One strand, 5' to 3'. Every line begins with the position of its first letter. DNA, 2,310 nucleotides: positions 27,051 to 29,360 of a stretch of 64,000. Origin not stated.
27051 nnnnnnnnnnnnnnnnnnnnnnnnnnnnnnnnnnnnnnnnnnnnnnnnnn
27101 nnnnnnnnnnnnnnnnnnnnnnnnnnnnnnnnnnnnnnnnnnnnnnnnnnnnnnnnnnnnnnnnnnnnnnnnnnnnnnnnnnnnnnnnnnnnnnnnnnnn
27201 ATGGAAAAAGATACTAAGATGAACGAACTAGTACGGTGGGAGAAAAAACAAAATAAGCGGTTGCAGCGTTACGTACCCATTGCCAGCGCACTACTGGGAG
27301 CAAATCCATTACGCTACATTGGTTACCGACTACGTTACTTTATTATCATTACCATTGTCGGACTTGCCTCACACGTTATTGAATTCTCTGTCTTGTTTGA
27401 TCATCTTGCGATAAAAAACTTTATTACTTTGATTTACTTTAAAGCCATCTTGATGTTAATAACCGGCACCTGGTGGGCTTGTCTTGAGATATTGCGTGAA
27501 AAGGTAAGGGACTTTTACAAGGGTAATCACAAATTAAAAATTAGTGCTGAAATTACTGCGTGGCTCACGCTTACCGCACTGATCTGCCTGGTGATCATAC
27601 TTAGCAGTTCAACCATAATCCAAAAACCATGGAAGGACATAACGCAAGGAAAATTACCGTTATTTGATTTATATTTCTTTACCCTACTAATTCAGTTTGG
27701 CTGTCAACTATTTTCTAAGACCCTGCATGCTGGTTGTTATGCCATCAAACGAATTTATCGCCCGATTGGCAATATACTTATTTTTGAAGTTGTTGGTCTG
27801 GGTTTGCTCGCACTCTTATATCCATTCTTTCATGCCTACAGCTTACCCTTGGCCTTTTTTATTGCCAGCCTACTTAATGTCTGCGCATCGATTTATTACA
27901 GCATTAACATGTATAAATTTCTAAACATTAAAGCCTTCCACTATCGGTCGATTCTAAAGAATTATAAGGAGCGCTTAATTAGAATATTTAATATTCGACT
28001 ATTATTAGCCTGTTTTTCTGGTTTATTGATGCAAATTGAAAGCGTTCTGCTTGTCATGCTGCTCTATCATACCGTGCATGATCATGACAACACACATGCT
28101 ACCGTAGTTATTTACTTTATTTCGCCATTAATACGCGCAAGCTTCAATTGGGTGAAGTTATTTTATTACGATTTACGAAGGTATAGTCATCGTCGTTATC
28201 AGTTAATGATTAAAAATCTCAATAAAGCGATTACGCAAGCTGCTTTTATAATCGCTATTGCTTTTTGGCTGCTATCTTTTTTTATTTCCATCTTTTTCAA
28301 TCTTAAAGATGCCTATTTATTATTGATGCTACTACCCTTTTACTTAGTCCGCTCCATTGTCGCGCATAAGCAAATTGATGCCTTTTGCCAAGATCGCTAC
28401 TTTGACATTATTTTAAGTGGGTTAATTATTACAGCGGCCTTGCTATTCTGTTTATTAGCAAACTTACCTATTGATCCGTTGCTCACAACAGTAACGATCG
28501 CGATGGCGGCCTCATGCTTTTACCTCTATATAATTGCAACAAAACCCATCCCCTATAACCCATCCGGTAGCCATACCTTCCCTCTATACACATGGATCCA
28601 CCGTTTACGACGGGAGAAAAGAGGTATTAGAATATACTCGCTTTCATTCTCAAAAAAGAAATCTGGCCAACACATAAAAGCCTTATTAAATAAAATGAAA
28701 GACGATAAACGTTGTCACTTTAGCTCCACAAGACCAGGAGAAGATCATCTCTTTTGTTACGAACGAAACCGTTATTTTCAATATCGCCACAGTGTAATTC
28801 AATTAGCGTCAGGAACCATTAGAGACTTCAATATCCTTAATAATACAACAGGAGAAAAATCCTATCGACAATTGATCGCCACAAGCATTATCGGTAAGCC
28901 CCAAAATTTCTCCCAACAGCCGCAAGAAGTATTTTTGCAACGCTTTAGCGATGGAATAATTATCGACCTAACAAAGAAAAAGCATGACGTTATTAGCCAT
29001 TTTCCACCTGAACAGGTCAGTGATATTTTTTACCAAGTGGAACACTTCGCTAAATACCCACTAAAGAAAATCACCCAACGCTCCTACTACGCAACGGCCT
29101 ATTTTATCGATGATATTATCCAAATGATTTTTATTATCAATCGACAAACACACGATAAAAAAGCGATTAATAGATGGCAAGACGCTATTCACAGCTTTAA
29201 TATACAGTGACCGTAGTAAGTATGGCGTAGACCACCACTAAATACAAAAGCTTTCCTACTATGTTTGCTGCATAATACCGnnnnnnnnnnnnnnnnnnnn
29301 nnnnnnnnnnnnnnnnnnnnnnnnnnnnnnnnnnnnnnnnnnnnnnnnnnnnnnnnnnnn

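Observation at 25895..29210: Reverse transcriptase translationally coupled to a ~12-TM protein: candidate novel RT-based two-gene system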

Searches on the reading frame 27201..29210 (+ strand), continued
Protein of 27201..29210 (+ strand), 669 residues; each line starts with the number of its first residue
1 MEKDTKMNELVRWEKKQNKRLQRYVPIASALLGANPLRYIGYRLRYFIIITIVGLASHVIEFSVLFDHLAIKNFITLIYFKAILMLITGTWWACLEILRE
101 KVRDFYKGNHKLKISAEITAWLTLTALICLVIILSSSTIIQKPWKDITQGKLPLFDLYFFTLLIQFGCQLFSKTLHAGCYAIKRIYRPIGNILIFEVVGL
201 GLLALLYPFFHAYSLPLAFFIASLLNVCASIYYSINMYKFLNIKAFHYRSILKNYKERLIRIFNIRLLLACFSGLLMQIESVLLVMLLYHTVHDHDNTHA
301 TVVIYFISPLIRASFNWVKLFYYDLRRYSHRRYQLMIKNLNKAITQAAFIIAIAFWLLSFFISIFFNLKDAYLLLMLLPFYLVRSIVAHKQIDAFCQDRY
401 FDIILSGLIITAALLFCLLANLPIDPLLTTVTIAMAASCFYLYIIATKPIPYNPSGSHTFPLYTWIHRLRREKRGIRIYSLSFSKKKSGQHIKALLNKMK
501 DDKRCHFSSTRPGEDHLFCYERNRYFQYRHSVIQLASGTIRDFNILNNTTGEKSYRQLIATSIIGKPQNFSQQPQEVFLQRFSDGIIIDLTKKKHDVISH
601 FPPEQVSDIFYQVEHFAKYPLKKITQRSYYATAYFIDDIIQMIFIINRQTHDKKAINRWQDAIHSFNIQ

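Call 68: search_protein_families(library=pfam, alignment_id=A7, max_evalue=0.00001)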
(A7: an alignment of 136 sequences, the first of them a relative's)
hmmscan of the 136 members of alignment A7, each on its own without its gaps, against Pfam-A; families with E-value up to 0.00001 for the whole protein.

A. member 1, L001:6901-8415:+ (504 aa): 1 family
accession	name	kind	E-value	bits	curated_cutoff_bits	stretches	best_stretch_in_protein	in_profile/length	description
PF02661.23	Fic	-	1.3e-16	61.6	24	1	240-344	2-93/93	Fic/DOC family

B. families by the number of members that match (of 136 scanned): 102 families (the first 25 are shown)
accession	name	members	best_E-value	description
PF00027.35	cNMP_binding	5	1.4e-20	Cyclic nucleotide-binding domain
PF00563.25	EAL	2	4.8e-60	EAL domain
PF13847.12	Methyltransf_31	2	4.7e-13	Methyltransferase domain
PF13505.12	OMP_b-brl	2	6.7e-10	Outer membrane protein beta-barrel domain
PF00221.24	Lyase_aromatic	1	1.4e-160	Aromatic amino acid lyase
PF02547.20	Queuosine_synth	1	4.5e-131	Queuosine biosynthesis protein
PF16363.11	GDP_Man_Dehyd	1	6.8e-115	GDP-mannose 4,6 dehydratase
PF08811.16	DUF1800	1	2.9e-85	Protein of unknown function (DUF1800)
PF00750.26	tRNA-synt_1d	1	3.9e-85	tRNA synthetases class I (R), catalytic domain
PF00474.23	SSF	1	9.1e-77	Sodium:solute symporter family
PF00155.27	Aminotran_1_2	1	2.9e-71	Aminotransferase class I and II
PF00158.32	Sigma54_activat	1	1.4e-67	Sigma-54 interaction domain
PF07726.17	AAA_3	1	1.8e-64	ATPase family associated with various cellular activities (AAA)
PF01370.27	Epimerase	1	1.1e-62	NAD dependent epimerase/dehydratase family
PF02163.28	Peptidase_M50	1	2.7e-54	Peptidase family M50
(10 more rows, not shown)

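Call 69: list_cluster_members(proteins=[P0001, P0003, L055:9384-11444:+, L055:6899-8284:+])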
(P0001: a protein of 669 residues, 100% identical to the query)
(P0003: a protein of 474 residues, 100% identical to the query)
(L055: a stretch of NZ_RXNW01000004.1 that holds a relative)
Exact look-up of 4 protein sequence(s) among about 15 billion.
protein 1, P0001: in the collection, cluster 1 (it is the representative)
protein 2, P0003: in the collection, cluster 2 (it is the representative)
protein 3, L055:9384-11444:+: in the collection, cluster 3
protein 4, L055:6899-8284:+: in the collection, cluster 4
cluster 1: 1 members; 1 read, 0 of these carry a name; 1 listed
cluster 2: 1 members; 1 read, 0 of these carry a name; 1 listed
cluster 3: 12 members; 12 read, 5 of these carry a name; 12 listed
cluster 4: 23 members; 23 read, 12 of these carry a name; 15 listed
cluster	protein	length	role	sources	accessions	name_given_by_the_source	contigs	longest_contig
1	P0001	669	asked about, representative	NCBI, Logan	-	-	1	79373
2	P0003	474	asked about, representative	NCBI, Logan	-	-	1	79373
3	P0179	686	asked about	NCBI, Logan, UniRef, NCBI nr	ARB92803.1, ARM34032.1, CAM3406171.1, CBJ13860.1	hypothetical protein [Legionella longbeachae] | Hypothetical membrane protein n=3 Tax=Legionella longbeachae TaxID=450 RepID=D3HN10_LEGLN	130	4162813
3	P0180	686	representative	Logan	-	-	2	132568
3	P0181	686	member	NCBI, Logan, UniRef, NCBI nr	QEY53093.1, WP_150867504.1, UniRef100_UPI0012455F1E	hypothetical protein [Legionella longbeachae] | hypothetical protein n=1 Tax=Legionella longbeachae TaxID=450 RepID=UPI0012455F1E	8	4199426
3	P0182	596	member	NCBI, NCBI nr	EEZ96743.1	putative membrane protein [Legionella longbeachae D-4968]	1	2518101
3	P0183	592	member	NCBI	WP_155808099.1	hypothetical protein [Legionella longbeachae]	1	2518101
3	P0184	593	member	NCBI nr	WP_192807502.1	hypothetical protein [Legionella longbeachae]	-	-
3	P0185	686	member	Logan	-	-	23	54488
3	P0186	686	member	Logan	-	-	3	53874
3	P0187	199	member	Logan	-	-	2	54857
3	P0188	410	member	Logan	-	-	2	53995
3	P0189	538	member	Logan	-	-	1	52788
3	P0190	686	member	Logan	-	-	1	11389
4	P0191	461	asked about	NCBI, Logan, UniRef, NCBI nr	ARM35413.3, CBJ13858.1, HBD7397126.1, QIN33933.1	reverse transcriptase domain-containing protein [Legionella longbeachae] | Reverse transcriptase domain-containing protein n=1 Tax=Legionella longbeachae serogroup ...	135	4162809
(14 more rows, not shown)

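Call 92: search_dna_similar(query=window:27219-29210:+, collection=plasmids, mode=protein, max_evalue=0.00001, max_rows=15)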
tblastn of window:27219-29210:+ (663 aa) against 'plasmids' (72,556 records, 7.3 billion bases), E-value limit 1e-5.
No match.

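Call 93: search_dna_similar(query=window:27219-29210:+, collection=phages, mode=protein, max_evalue=0.00001, max_rows=10)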
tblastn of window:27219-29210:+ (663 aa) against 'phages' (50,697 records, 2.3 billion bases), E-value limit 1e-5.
No match.

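Call 100: find_homologous_proteins(query=A3, max_evalue=1e-10)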
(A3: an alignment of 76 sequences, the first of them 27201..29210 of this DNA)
Query A3 (76 sequences) (669 aa, profile of the alignment): 2 proteins with E <= 1e-10 among 8000 candidates.
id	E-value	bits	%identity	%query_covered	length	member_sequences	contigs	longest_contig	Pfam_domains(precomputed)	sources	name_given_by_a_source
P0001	5.7e-193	661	100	100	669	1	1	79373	-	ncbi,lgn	-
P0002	1.3e-190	653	37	99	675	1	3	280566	-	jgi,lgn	-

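Call 101: find_encoding_contigs(protein=P0178, flank=5000, max_places=1)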
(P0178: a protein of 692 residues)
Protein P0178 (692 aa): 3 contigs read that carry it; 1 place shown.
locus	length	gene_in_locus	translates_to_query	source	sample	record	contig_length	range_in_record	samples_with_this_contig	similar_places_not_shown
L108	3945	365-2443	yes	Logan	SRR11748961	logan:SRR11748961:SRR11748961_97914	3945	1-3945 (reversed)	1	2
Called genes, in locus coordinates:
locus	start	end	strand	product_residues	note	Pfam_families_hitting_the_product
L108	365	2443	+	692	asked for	-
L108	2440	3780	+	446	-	-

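Call 102: find_encoding_contigs(protein=P0155, flank=5000, max_places=1)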
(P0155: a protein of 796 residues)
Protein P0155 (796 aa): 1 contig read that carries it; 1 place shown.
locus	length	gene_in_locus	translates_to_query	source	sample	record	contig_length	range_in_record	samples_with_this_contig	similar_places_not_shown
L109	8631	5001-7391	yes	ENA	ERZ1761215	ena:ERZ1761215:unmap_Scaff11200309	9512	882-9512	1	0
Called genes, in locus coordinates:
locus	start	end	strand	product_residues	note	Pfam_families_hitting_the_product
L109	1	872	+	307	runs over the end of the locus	PF00892:EamA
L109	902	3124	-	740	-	-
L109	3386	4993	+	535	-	PF00078:RVT_1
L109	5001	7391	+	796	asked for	-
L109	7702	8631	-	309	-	?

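Call 103: find_encoding_contigs(protein=P0048, flank=6000, max_places=1)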
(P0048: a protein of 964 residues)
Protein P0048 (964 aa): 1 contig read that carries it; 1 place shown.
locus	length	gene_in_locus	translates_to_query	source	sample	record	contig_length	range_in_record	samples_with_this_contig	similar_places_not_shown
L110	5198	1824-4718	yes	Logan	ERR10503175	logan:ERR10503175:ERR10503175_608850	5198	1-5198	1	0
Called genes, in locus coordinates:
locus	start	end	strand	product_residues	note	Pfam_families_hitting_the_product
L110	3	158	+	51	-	?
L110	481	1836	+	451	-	PF00078:RVT_1 (weak)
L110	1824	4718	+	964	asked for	PF25973:BSH_CzcB (faint), PF25954:Beta-barrel_RND_2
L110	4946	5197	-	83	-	?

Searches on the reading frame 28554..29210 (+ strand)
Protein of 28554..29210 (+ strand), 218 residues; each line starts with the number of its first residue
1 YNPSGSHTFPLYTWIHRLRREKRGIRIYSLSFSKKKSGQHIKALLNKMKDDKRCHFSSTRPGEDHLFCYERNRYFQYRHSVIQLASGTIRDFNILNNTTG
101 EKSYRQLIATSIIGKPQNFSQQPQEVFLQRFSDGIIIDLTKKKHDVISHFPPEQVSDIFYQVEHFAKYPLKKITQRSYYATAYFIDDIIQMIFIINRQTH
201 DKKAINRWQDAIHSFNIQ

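Call 59: predict_structure(alignment_id=A5)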
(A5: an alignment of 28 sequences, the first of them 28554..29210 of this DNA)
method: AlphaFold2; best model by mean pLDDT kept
length: 218 residues; sequences in the alignment: 28
mean_pLDDT: 90.5   pTM: 0.87
mean pLDDT of the five models: 90.5, 90.5, 90.0, 89.3, 88.4
residues with pLDDT >= 90: 160; 70-90: 46; 50-70: 9; < 50: 3
segments of 3 or more residues with pLDDT < 50: 1-3
pLDDT, mean of each block of 10 residues (from residue 1): 69 96 94 87 88 86 94 70 81 90 95 93 98 97 88 95 95 90 97 97 96 97
secondary structure, 60 per line:
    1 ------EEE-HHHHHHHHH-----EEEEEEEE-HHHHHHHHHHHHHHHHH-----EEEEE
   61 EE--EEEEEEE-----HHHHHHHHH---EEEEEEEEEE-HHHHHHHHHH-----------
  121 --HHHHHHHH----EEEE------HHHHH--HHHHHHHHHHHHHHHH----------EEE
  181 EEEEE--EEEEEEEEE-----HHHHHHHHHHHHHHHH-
elements in order: E7-9 H11-19 E25-32 H34-50 E56-62 E65-71 H77-85 E89-98 H100-109 H123-130 E135-138 H145-149 H152-167 E178-185 E188-196 H202-217

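Call 63: fold_search(model_id=the predicted structure, library=pdb)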
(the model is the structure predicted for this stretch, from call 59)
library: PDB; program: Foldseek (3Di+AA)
matches with E <= 10: 1423; with E <= 0.001: 0
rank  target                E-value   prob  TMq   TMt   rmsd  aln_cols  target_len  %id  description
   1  1t0t_V                5.8e-03  0.47  0.22  0.21  17.4       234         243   10  Crystallographic structure of a putative chlorite dismutase (released 2004-08-24)
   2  3c1n_D                1.7e-02  0.60  0.24  0.13  12.1       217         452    9  Crystal Structure of Allosteric Inhibition Threonine-sensitive Aspartokinase from Methanococcus jannaschii with L-thre (released 2008-03-25)
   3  9pqy_A                1.8e-02  0.66  0.27  0.17  12.0       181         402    9  Structure of ACP domain conjugated with stearic acid and interacting with MPT domain from M. tuberculosis type-I FAS (released 2025-12-10)
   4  3tvi_G                1.9e-02  0.82  0.27  0.15  15.3       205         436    9  Crystal structure of Clostridium acetobutylicum aspartate kinase (CaAK): An important allosteric enzyme for industrial (released 2011-11-09)
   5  3tvi_A                2.3e-02  0.87  0.31  0.17  15.1       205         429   10  Crystal structure of Clostridium acetobutylicum aspartate kinase (CaAK): An important allosteric enzyme for industrial (released 2011-11-09)
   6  6vsa_V                2.5e-02  0.30  0.23  0.22  16.1       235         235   10  Single particle reconstruction of HemQ from Geobacillus based on data acquired in the presence of substantial aberrati (released 2020-02-19)
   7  8fg6_B                2.8e-02  0.60  0.24  0.32  17.1       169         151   10  Design of amyloidogenic peptide traps (released 2024-03-20)
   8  8uf0_B                3.3e-02  0.47  0.27  0.30  14.8       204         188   11  T33-ml23 - Designed Tetrahedral Protein Cage Using Machine Learning Algorithms (released 2023-11-15)
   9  8qfi                  3.8e-02  0.57  0.30  0.21  14.9       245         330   11  Room temperature crystal structure of the Photoactivated Adenylate Cyclase OaPAC after blue light excitation at 1.8 us d (released 2023-11-01)
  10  2jhe_A                3.8e-02  0.38  0.25  0.28  16.2       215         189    6  N-terminal domain of TyrR transcription factor (residues 1 - 190) (released 2008-06-24)
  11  2bj3_C                4.3e-02  0.91  0.25  0.36   7.9        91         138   11  NIKR-apo (released 2005-04-08)
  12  3ddn_B                4.3e-02  0.80  0.22  0.11   4.8        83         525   11  Crystal structure of hydroxypyruvic acid phosphate bound D-3-phosphoglycerate dehydrogenase in mycobacterium tuberculo (released 2008-07-22)
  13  3f44                  4.5e-02  0.94  0.26  0.27   5.1       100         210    6  Crystal structure of putative monooxygenase (YP_193413.1) from Lactobacillus acidophilus NCFM at 1.55 A resolution (released 2008-11-18)
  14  7kft_C                4.5e-02  0.30  0.27  0.14  13.6       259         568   10  Partial Cas6-RT-Cas1--Cas2 complex (released 2021-03-31)
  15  7kfu_C                4.5e-02  0.30  0.27  0.09  13.6       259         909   10  Cas6-RT-Cas1--Cas2 complex (released 2021-03-31)
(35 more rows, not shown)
